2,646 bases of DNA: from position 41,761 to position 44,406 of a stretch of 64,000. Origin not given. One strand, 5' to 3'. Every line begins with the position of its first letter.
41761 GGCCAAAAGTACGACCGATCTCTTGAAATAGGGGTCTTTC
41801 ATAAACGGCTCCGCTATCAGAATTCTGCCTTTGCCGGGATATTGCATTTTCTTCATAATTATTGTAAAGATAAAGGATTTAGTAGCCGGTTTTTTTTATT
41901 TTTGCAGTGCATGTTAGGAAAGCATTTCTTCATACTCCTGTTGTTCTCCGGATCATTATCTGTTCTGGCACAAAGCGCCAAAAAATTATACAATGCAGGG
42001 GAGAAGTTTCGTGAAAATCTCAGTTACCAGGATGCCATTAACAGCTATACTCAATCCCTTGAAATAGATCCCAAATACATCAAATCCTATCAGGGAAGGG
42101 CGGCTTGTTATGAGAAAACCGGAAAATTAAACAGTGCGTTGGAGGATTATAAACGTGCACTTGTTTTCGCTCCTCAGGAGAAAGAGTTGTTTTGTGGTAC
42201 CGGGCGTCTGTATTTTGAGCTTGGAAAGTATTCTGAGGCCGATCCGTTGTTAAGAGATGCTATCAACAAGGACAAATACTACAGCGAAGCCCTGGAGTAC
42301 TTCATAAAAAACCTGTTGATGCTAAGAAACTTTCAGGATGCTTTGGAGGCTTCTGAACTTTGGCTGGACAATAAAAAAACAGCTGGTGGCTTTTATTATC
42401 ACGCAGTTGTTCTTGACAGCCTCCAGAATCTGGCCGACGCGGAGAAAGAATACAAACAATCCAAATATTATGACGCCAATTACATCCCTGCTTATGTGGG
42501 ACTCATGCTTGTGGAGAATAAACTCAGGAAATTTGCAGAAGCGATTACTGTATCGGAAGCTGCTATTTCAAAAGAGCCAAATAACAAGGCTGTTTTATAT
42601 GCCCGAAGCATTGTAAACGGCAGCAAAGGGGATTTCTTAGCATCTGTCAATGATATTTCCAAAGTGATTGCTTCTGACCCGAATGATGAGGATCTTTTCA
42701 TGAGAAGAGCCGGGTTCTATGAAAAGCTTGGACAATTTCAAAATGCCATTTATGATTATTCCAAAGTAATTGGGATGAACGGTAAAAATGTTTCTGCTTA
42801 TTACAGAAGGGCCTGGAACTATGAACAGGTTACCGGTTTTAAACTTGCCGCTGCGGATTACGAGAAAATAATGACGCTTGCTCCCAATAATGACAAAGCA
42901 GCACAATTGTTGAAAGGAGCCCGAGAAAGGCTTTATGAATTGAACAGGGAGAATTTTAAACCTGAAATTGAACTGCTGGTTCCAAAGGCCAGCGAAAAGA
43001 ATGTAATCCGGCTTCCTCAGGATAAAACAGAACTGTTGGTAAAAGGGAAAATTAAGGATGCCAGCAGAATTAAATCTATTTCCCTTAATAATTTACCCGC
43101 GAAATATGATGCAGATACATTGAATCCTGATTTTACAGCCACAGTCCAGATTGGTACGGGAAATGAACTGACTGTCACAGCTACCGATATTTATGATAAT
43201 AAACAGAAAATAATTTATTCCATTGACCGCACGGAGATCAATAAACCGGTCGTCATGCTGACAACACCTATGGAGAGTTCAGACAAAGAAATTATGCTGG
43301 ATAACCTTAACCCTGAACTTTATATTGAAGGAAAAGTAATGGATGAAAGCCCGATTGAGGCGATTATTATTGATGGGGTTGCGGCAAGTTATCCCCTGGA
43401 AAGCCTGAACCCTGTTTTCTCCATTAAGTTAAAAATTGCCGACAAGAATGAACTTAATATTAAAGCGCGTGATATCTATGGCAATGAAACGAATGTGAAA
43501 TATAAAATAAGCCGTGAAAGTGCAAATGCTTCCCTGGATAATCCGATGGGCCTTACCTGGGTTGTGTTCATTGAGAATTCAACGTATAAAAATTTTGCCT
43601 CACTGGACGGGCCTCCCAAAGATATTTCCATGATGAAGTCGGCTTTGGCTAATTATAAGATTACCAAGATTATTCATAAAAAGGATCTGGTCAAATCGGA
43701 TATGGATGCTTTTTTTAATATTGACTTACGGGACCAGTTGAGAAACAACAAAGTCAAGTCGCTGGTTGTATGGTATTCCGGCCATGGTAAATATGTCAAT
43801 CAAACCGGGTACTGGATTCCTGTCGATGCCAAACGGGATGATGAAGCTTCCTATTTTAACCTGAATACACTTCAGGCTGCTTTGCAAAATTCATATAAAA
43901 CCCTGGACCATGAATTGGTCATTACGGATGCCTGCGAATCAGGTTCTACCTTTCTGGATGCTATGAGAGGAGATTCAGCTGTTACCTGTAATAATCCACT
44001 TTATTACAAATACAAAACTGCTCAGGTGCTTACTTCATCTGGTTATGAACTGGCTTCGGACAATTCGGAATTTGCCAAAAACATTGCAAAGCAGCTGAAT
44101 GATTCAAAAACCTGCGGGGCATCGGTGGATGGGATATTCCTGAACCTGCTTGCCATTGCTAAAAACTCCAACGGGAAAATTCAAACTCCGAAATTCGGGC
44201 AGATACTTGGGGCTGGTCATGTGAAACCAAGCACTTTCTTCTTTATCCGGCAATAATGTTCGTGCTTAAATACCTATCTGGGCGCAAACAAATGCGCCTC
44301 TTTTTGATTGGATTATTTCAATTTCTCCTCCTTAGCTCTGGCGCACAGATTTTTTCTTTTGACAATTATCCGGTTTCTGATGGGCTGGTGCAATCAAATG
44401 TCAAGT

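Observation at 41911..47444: Exported TPR/Ig-like/caspase protein apparently coupled to a beta-propeller/TM/PP2C sensor phosphatase: a candidate two-gene proteolysis-linked signalling module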

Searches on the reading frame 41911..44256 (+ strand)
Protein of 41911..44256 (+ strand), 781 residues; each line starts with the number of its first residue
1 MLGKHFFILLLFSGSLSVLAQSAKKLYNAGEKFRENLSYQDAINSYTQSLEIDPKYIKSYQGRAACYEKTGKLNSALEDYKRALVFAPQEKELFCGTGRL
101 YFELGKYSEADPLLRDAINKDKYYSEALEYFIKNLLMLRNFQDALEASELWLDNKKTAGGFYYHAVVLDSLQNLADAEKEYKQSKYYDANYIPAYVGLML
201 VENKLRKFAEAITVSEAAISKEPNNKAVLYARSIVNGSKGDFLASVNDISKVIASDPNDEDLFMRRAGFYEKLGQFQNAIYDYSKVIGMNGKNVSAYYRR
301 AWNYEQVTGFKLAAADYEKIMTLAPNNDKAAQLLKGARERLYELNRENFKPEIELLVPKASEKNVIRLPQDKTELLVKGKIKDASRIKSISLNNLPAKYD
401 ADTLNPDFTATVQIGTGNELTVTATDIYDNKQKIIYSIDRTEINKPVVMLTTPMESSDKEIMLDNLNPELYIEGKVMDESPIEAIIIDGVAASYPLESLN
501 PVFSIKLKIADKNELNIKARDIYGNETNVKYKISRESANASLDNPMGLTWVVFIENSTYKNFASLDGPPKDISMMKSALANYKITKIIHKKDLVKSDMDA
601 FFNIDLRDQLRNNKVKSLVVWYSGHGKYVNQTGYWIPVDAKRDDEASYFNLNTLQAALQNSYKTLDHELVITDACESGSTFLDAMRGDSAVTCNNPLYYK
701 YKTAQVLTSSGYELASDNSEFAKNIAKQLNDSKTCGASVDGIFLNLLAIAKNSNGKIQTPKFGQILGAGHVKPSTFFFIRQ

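Call 7: search_protein_families(library=pfam, proteins=[window:41911-44256:+], max_evalue=0.01)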
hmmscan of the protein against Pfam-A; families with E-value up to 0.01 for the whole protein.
window:41911-44256:+ (781 aa): 18 families
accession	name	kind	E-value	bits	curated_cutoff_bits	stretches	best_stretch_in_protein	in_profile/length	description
PF07719.23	TPR_2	-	1.5e-16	59.5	27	1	59-89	3-33/34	Tetratricopeptide repeat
PF00515.34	TPR_1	-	5e-14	51.9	27.8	1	58-89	2-33/34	Tetratricopeptide repeat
PF00656.27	Peptidase_C14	-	2.4e-12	47.5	21.4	1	550-686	3-131/233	Caspase domain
PF13181.12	TPR_8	-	6.6e-12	45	25.7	0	58-84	2-28/34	Tetratricopeptide repeat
PF13431.12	TPR_17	-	8.1e-12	44.9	24.4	1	46-77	2-33/34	Tetratricopeptide repeat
PF13414.12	TPR_11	-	2.9e-10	40.1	26.8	2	38-71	9-42/42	TPR repeat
PF14559.12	TPR_19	-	4.8e-10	40.1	25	1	39-80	7-48/68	Tetratricopeptide repeat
PF13428.12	TPR_14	-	9.9e-09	35.5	23.5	0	194-231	3-40/44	Tetratricopeptide repeat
PF13371.12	TPR_9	-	1e-08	35.5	35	0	65-118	3-56/73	Tetratricopeptide repeat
PF13432.12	TPR_16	-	7.6e-08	33.1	32.7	0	29-89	3-63/65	Tetratricopeptide repeat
PF13424.12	TPR_12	-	1.1e-06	29.1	30.1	1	62-119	8-73/77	Tetratricopeptide repeat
PF13429.12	TPR_15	-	1.2e-06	28.7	26.2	1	59-145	148-234/280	Tetratricopeptide repeat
PF25575.1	TPR_BSK1_C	-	5.3e-05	23.5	42.2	0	35-89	54-109/118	Serine/threonine-protein kinase BSK1-like, TPR repeats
PF13176.12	TPR_7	-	0.00021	21.5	27.9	0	98-121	6-31/36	Tetratricopeptide repeat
PF13374.12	TPR_10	-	0.00088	19.7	27.5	0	98-118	9-29/42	Tetratricopeptide repeat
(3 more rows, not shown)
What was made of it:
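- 41977..42942 (+): TPR superhelix, about 10 repeats (aa 23-344). Pfam TPR families (call 7).
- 43540..44253 (+): C14 caspase/paracaspase-like domain (aa 544-781). Pfam PF00656 (call 7).
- On Peptidase family C14 (caspase / paracaspase / orthocaspase): PF00656 scores 47.5 bits against a cut-off of 21.4 (call 7).
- Checked: Peptidase_C14 scores 47.5 bits against a cut-off of 21.4, E 2.4e-12, residues 550-686 (call 7).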

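Call 8: search_protein_families(library=ncbifam, proteins=[window:41911-44256:+], max_evalue=0.01)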
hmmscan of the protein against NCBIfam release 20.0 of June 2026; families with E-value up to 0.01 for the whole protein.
window:41911-44256:+ (781 aa): 14 families
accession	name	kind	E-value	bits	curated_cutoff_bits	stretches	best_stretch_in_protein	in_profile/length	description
TIGR00990.1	3a0801s09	subfamily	4.9e-18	65.1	757.25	3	22-110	126-213/615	mitochondrial import receptor subunit TOM70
NF040959.1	MamA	equivalog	5.2e-18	65.2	200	4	234-345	45-156/204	magnetosome protein MamA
TIGR02917.1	PEP_TPR_lipo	equivalog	3.3e-15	55.1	312.2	2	98-266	63-233/899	XrtA/PEP-CTERM system TPR-repeat protein PrsT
TIGR02521.1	type_IV_pilW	equivalog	2.9e-13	49.9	154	1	33-130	41-138/234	type IV pilus biogenesis/stability protein PilW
NF047832.1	caspase_w_EACC1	subfamily_domain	1e-09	38.2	140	1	551-713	3-162/211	caspase, EACC1-associated type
TIGR02552.1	LcrH_SycD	equivalog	2.4e-08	33.8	104.8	1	20-125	15-120/136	SycD/LcrH family type III secretion system chaperone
NF053607.1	CHU_0125_OmpA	equivalog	3.3e-08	32.5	620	2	16-168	12-166/639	CHU_0125 family OmpA-like outer membrane integrity protein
NF033762.1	social_mot_Tgl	equivalog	2.4e-05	23.8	225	1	21-124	29-133/252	social motility TPR repeat lipoprotein Tgl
NF040561.1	PrimPol_Msp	equivalog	5.9e-05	21.8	200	0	14-132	16-129/515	CRISPR-associated primase-polymerase type A1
TIGR03939.1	PGA_TPR_OMP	equivalog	9e-05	20.9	366.65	0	171-273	99-201/800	poly-beta-1,6 N-acetyl-D-glucosamine export porin PgaA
NF002725.1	PRK02603.1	equivalog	0.0004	20.4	143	1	23-139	35-151/173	photosystem I assembly protein Ycf3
NF008520.0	PRK11447.1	equivalog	0.00049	18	858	1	17-226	229-419/1157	cellulose synthase complex outer membrane protein BcsC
NF052230.1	T9SS_PorE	exception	0.00058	18.2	600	0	8-119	10-119/648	PorE family type IX secretion system protein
TIGR04510.1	mod_pep_cyc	subfamily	0.00066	18.3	400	0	23-84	398-459/814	putative peptide modification system cyclase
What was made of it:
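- There is a weak NCBIfam hit to an EACC1-associated caspase, 38 bits against a cut-off of 140 (call 8).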

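Call 10: find_homologous_proteins(query=window:41911-44256:+, max_evalue=0.00001)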
Query window:41911-44256:+ (781 aa): 116 proteins with E <= 0.00001 among 8000 candidates.
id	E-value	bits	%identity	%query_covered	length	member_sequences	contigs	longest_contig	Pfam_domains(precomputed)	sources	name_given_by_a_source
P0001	0.0e+0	1738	100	100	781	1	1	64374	PF13431.13,PF13414.13,PF13428.13,PF14559.13,PF13371.13,PF00656.28,PF00515.35,PF13424.13,PF13432.13,PF13429.13,PF13181.13,PF07719.24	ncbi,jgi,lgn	-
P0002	0.0e+0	1324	77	98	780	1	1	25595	PF14559.13,PF13431.13,PF13414.13,PF13371.13,PF00656.28,PF00515.35,PF13424.13,PF13432.13,PF13428.13,PF13181.13,PF07719.24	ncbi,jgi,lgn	-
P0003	0.0e+0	1241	69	100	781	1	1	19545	PF13431.13,PF25062.2,PF13414.13,PF13428.13,PF14559.13,PF13371.13,PF00656.28,PF00515.35,PF21033.5,PF13432.13,PF13181.13,PF07719.24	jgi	jgi:tetratricopeptide (TPR) repeat protein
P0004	0.0e+0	1222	68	99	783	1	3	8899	PF13431.13,PF13414.13,PF13428.13,PF14559.13,PF13371.13,PF00656.28,PF00515.35,PF13424.13,PF21033.5,PF13432.13,PF13181.13,PF07719.24,PF13174.13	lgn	-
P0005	0.0e+0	1201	66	100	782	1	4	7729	PF13431.13,PF23914.2,PF13414.13,PF13428.13,PF14559.13,PF13371.13,PF00656.28,PF00515.35,PF12895.14,PF13424.13,PF21033.5,PF13432.13,PF13181.13,PF07719.24,PF13174.13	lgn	-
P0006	0.0e+0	1194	66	99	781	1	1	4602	PF13431.13,PF23914.2,PF13414.13,PF13428.13,PF14559.13,PF13371.13,PF00656.28,PF00515.35,PF12895.14,PF13424.13,PF13432.13,PF13181.13,PF07719.24,PF13174.13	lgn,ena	-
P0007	0.0e+0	1068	62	98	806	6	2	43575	PF13431.13,PF13414.13,PF13176.13,PF13428.13,PF14559.13,PF13371.13,PF00656.28,PF00515.35,PF12895.14,PF13424.13,PF21033.5,PF13432.13,PF13181.13,PF07719.24,PF13174.13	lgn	-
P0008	1.2e-278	945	55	100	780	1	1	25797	PF13431.13,PF23914.2,PF13414.13,PF13428.13,PF14559.13,PF13371.13,PF00515.35,PF12895.14,PF13424.13,PF13432.13,PF13181.13,PF07719.24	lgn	-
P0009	2.0e-252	858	89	56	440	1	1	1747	PF14559.13,PF25575.1,PF13431.13,PF13414.13,PF13371.13,PF00515.35,PF13424.13,PF13432.13,PF13428.13,PF13181.13,PF07719.24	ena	-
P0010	2.9e-240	818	50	98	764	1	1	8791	PF13431.13,PF13414.13,PF12569.15,PF13428.13,PF14559.13,PF25575.1,PF13371.13,PF00515.35,PF12895.14,PF13424.13,PF21033.5,PF13432.13,PF13181.13,PF07719.24,PF13174.13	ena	-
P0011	6.6e-240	816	50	100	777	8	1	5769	PF13431.13,PF13414.13,PF25058.2,PF13428.13,PF14559.13,PF25575.1,PF13371.13,PF00515.35,PF12895.14,PF13424.13,PF21033.5,PF13432.13,PF13181.13,PF07719.24,PF13174.13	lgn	-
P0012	4.6e-239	814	50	99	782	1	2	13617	PF13431.13,PF25062.2,PF13414.13,PF13428.13,PF14559.13,PF25575.1,PF10516.16,PF13371.13,PF00656.28,PF00515.35,PF13424.13,PF13432.13,PF13181.13,PF07719.24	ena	-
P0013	1.0e-236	806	49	99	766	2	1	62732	PF13431.13,PF13414.13,PF13428.13,PF14559.13,PF13371.13,PF00656.28,PF00515.35,PF12895.14,PF13424.13,PF13432.13,PF13181.13,PF07719.24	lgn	-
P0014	3.8e-229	781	48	100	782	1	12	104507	PF13431.13,PF13414.13,PF13428.13,PF14559.13,PF25575.1,PF13371.13,PF00656.28,PF00515.35,PF13424.13,PF13432.13,PF13181.13,PF07719.24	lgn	-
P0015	5.8e-226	770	48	99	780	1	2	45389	PF13431.13,PF25062.2,PF13414.13,PF13176.13,PF13428.13,PF14559.13,PF25575.1,PF13371.13,PF00656.28,PF00515.35,PF12895.14,PF13424.13,PF21033.5,PF13432.13,PF13181.13,PF07719.24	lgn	-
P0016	8.9e-226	770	47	99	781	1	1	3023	PF03704.24,PF13431.13,PF23914.2,PF25062.2,PF13414.13,PF13428.13,PF14559.13,PF13371.13,PF00656.28,PF17874.8,PF00515.35,PF12895.14,PF13424.13,PF13432.13,PF13181.13,PF07719.24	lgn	-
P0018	4.9e-224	764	47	100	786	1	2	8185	PF13431.13,PF23914.2,PF25062.2,PF13414.13,PF13428.13,PF14559.13,PF25575.1,PF13371.13,PF00656.28,PF00515.35,PF12895.14,PF13424.13,PF13432.13,PF13181.13,PF14561.13,PF07719.24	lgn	-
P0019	1.5e-223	762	48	100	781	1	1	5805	PF14559.13,PF13431.13,PF13414.13,PF13371.13,PF00656.28,PF00515.35,PF13424.13,PF13432.13,PF13428.13,PF13181.13,PF07719.24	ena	-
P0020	1.1e-222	760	48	99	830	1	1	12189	PF14559.13,PF13431.13,PF13414.13,PF13371.13,PF00656.28,PF00515.35,PF13424.13,PF13432.13,PF13428.13,PF13181.13,PF07719.24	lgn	-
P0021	1.7e-222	759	48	99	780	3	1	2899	PF13431.13,PF23914.2,PF25062.2,PF13414.13,PF13428.13,PF14559.13,PF25575.1,PF13371.13,PF00656.28,PF00515.35,PF12895.14,PF13424.13,PF21033.5,PF13432.13,PF13429.13,PF13181.13,PF07719.24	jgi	jgi:tetratricopeptide (TPR) repeat protein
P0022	1.9e-221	755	48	99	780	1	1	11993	PF13431.13,PF25062.2,PF13414.13,PF13176.13,PF13428.13,PF14559.13,PF24575.2,PF25575.1,PF13371.13,PF00656.28,PF00515.35,PF12895.14,PF21033.5,PF13432.13,PF13429.13,PF13181.13,PF07719.24,PF13174.13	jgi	jgi:tetratricopeptide (TPR) repeat protein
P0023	2.0e-221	755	48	99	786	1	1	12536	PF13431.13,PF23914.2,PF25062.2,PF13414.13,PF13428.13,PF14559.13,PF25575.1,PF13371.13,PF00656.28,PF00515.35,PF12895.14,PF13424.13,PF13432.13,PF13181.13,PF07719.24,PF13174.13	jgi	jgi:tetratricopeptide (TPR) repeat protein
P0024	1.6e-220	752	48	98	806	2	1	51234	PF13431.13,PF25060.1,PF25062.2,PF13414.13,PF13428.13,PF14559.13,PF25575.1,PF13371.13,PF00656.28,PF00515.35,PF12895.14,PF13424.13,PF13432.13,PF13181.13,PF07719.24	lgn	-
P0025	1.9e-220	752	48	97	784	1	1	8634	PF03704.24,PF13431.13,PF13414.13,PF13176.13,PF13428.13,PF14559.13,PF25575.1,PF13371.13,PF00656.28,PF00515.35,PF13424.13,PF21033.5,PF13432.13,PF13181.13,PF07719.24,PF13174.13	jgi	-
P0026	9.8e-220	750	47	100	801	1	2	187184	PF13431.13,PF23914.2,PF13414.13,PF13176.13,PF13428.13,PF14559.13,PF13371.13,PF00656.28,PF00515.35,PF12895.14,PF13424.13,PF21033.5,PF13432.13,PF13181.13,PF07719.24,PF13174.13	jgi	jgi:tetratricopeptide (TPR) repeat protein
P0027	1.2e-219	749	47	100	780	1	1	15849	PF14559.13,PF13431.13,PF13414.13,PF13371.13,PF00656.28,PF00515.35,PF13424.13,PF13432.13,PF13428.13,PF13181.13,PF07719.24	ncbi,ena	-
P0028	5.5e-219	747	47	99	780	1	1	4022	PF13431.13,PF23914.2,PF13414.13,PF13428.13,PF14559.13,PF25575.1,PF13371.13,PF00656.28,PF00515.35,PF13424.13,PF13432.13,PF13429.13,PF13181.13,PF07719.24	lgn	-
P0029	1.0e-218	746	47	99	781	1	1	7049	PF13431.13,PF13414.13,PF13428.13,PF14559.13,PF24575.2,PF13371.13,PF00656.28,PF00515.35,PF13424.13,PF21033.5,PF13432.13,PF13181.13,PF07719.24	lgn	-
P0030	1.9e-218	746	47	100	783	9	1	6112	PF13431.13,PF23914.2,PF13414.13,PF13176.13,PF13428.13,PF14559.13,PF25575.1,PF13371.13,PF00656.28,PF00515.35,PF12895.14,PF13424.13,PF13432.13,PF13181.13,PF07719.24,PF13174.13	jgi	jgi:tetratricopeptide (TPR) repeat protein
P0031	3.4e-218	745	47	98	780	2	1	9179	PF13431.13,PF23914.2,PF25062.2,PF13414.13,PF13428.13,PF14559.13,PF25575.1,PF00656.28,PF00515.35,PF12895.14,PF13424.13,PF21033.5,PF13432.13,PF13181.13,PF07719.24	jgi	jgi:tetratricopeptide (TPR) repeat protein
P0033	1.3e-217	743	47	99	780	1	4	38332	PF13431.13,PF25062.2,PF13414.13,PF13176.13,PF13428.13,PF14559.13,PF24575.2,PF25575.1,PF13371.13,PF00656.28,PF00515.35,PF12895.14,PF13424.13,PF21033.5,PF13432.13,PF13181.13,PF07719.24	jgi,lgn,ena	-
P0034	1.9e-217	742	46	99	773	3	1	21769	PF13431.13,PF25062.2,PF13414.13,PF13428.13,PF14559.13,PF24575.2,PF25575.1,PF00656.28,PF00515.35,PF12895.14,PF13424.13,PF21033.5,PF13432.13,PF13181.13,PF07719.24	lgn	-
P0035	5.0e-217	741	47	99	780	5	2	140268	PF13431.13,PF23914.2,PF13414.13,PF13428.13,PF14559.13,PF25575.1,PF13371.13,PF00656.28,PF00515.35,PF12895.14,PF13424.13,PF21033.5,PF13432.13,PF13181.13,PF07719.24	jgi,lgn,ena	-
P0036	2.2e-216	739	47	98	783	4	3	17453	PF13431.13,PF23914.2,PF13414.13,PF13428.13,PF14559.13,PF25575.1,PF13371.13,PF00656.28,PF00515.35,PF12895.14,PF13424.13,PF21033.5,PF13432.13,PF13181.13,PF07719.24,PF13174.13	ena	-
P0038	7.2e-214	730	46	100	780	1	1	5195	PF13431.13,PF13414.13,PF13428.13,PF14559.13,PF13371.13,PF00656.28,PF00515.35,PF12895.14,PF13424.13,PF13432.13,PF13181.13,PF07719.24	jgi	-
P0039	5.7e-210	718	46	99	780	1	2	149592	PF13431.13,PF25062.2,PF13414.13,PF13428.13,PF14559.13,PF25575.1,PF00656.28,PF00515.35,PF12895.14,PF13424.13,PF13432.13,PF13181.13,PF07719.24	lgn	-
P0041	4.1e-187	642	41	99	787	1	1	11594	PF25063.1,PF13431.13,PF23914.2,PF13414.13,PF13176.13,PF13428.13,PF14559.13,PF24575.2,PF25575.1,PF13371.13,PF00656.28,PF00515.35,PF12895.14,PF13424.13,PF21033.5,PF13432.13,PF13181.13,PF01239.29,PF07719.24,PF13174.13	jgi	-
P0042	8.5e-187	641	42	99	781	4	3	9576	PF13431.13,PF25062.2,PF13414.13,PF13428.13,PF14559.13,PF13371.13,PF00515.35,PF12895.14,PF13424.13,PF21033.5,PF13432.13,PF13181.13,PF07719.24,PF13174.13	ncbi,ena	-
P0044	3.3e-185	636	41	99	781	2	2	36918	PF13431.13,PF13414.13,PF13428.13,PF14559.13,PF13371.13,PF00656.28,PF00515.35,PF12895.14,PF13424.13,PF21033.5,PF13432.13,PF13429.13,PF13181.13,PF07719.24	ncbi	-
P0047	2.6e-184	633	42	99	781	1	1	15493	PF13431.13,PF23914.2,PF25062.2,PF13414.13,PF12569.15,PF13428.13,PF14559.13,PF13371.13,PF00656.28,PF00515.35,PF12895.14,PF13424.13,PF21033.5,PF13432.13,PF13181.13,PF07719.24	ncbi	-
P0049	1.4e-183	630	41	99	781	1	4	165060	PF25063.1,PF14853.13,PF13431.13,PF23914.2,PF25062.2,PF13414.13,PF12569.15,PF13428.13,PF14559.13,PF13371.13,PF00656.28,PF00515.35,PF12895.14,PF13424.13,PF13432.13,PF13181.13,PF07719.24,PF13174.13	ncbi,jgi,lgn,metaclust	jgi:tetratricopeptide (TPR) repeat protein|metaclust:\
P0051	6.9e-183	628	41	99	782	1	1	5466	PF13431.13,PF23914.2,PF25062.2,PF13414.13,PF13428.13,PF14559.13,PF13371.13,PF00656.28,PF00515.35,PF12895.14,PF13424.13,PF21033.5,PF13432.13,PF13181.13,PF07719.24,PF13174.13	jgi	jgi:tetratricopeptide (TPR) repeat protein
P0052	6.6e-182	625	41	99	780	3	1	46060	PF13431.13,PF23914.2,PF25062.2,PF13414.13,PF23300.4,PF12569.15,PF13428.13,PF14559.13,PF13371.13,PF00515.35,PF12895.14,PF13424.13,PF21033.5,PF13432.13,PF13181.13,PF07719.24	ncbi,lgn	-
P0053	2.1e-181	623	41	100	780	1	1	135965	PF13431.13,PF23914.2,PF13414.13,PF12569.15,PF13428.13,PF14559.13,PF13371.13,PF00656.28,PF00515.35,PF12895.14,PF13424.13,PF21033.5,PF13432.13,PF13181.13,PF07719.24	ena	-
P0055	3.7e-180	619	41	99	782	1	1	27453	PF25063.1,PF13431.13,PF23914.2,PF25062.2,PF13414.13,PF13176.13,PF13428.13,PF14559.13,PF13371.13,PF00656.28,PF00515.35,PF12895.14,PF13424.13,PF13432.13,PF13181.13,PF07719.24,PF13174.13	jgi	jgi:tetratricopeptide (TPR) repeat protein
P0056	5.5e-179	615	40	99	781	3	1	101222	PF13431.13,PF23914.2,PF25062.2,PF13414.13,PF12569.15,PF13428.13,PF14559.13,PF13371.13,PF00656.28,PF00515.35,PF12895.14,PF13424.13,PF21033.5,PF13432.13,PF13181.13,PF07719.24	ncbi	-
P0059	3.0e-176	606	40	99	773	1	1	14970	PF25063.1,PF13431.13,PF23914.2,PF13414.13,PF13428.13,PF14559.13,PF13371.13,PF00656.28,PF00515.35,PF12895.14,PF13424.13,PF21033.5,PF13432.13,PF13181.13,PF07719.24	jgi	-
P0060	9.5e-176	604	41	99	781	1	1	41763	PF13431.13,PF23914.2,PF25062.2,PF13414.13,PF13176.13,PF13428.13,PF14559.13,PF13371.13,PF00656.28,PF00515.35,PF12895.14,PF13424.13,PF21033.5,PF13432.13,PF13181.13,PF07719.24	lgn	-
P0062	4.6e-174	599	40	98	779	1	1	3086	PF25063.1,PF13431.13,PF23914.2,PF13414.13,PF13428.13,PF14559.13,PF25575.1,PF13371.13,PF00656.28,PF00515.35,PF12895.14,PF13424.13,PF13432.13,PF13181.13,PF07719.24,PF13174.13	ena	-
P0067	5.4e-170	585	40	100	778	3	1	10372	PF13431.13,PF25062.2,PF13414.13,PF13428.13,PF14559.13,PF13371.13,PF00656.28,PF00515.35,PF12895.14,PF13424.13,PF13432.13,PF13181.13,PF07719.24,PF13174.13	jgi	jgi:tetratricopeptide (TPR) repeat protein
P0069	1.4e-168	581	40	100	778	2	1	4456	PF13431.13,PF25062.2,PF13414.13,PF13428.13,PF14559.13,PF13371.13,PF00656.28,PF00515.35,PF12895.14,PF13424.13,PF13432.13,PF13181.13,PF07719.24,PF13174.13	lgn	-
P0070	4.1e-168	579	49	74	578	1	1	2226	PF13431.13,PF13414.13,PF00656.28,PF00515.35,PF13432.13,PF13428.13,PF13181.13,PF07719.24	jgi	jgi:tetratricopeptide (TPR) repeat protein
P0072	2.6e-162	560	38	100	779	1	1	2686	PF13431.13,PF23914.2,PF25062.2,PF13414.13,PF13428.13,PF14559.13,PF13371.13,PF00656.28,PF00515.35,PF12895.14,PF13432.13,PF13181.13,PF14561.13,PF07719.24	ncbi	-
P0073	3.1e-162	560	40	99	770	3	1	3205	PF13431.13,PF25062.2,PF13414.13,PF13428.13,PF14559.13,PF13371.13,PF00656.28,PF00515.35,PF12895.14,PF13424.13,PF21033.5,PF13432.13,PF13181.13,PF07719.24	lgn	-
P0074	2.7e-160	553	38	100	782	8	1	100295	PF13431.13,PF25062.2,PF13414.13,PF13428.13,PF14559.13,PF13371.13,PF00656.28,PF00515.35,PF12895.14,PF13424.13,PF13432.13,PF13181.13,PF07719.24,PF13174.13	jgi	-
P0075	2.1e-156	540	39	100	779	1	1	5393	PF13431.13,PF13414.13,PF13428.13,PF14559.13,PF13371.13,PF00656.28,PF00515.35,PF12895.14,PF13424.13,PF13432.13,PF13181.13,PF07719.24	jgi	jgi:tetratricopeptide (TPR) repeat protein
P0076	1.2e-151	525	36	99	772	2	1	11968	PF25063.1,PF13431.13,PF23914.2,PF13414.13,PF13428.13,PF14559.13,PF13371.13,PF00656.28,PF00515.35,PF12895.14,PF13424.13,PF21033.5,PF13432.13,PF13181.13,PF07719.24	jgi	-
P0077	7.1e-150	519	36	100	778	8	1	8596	PF13431.13,PF23914.2,PF13414.13,PF13176.13,PF13428.13,PF25064.2,PF07721.21,PF14559.13,PF13371.13,PF00656.28,PF00515.35,PF12895.14,PF13424.13,PF13432.13,PF13181.13,PF07719.24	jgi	jgi:tetratricopeptide (TPR) repeat protein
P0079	1.3e-111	392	32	99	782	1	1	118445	PF23914.2,PF00515.35,PF12895.14,PF13432.13,PF13428.13,PF13181.13,PF07719.24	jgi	jgi:tetratricopeptide (TPR) repeat protein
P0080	1.2e-100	356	32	99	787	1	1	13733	PF13431.13,PF23914.2,PF25062.2,PF13414.13,PF13428.13,PF14559.13,PF25575.1,PF13371.13,PF00515.35,PF13424.13,PF21033.5,PF13432.13,PF13181.13,PF07719.24,PF13174.13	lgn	-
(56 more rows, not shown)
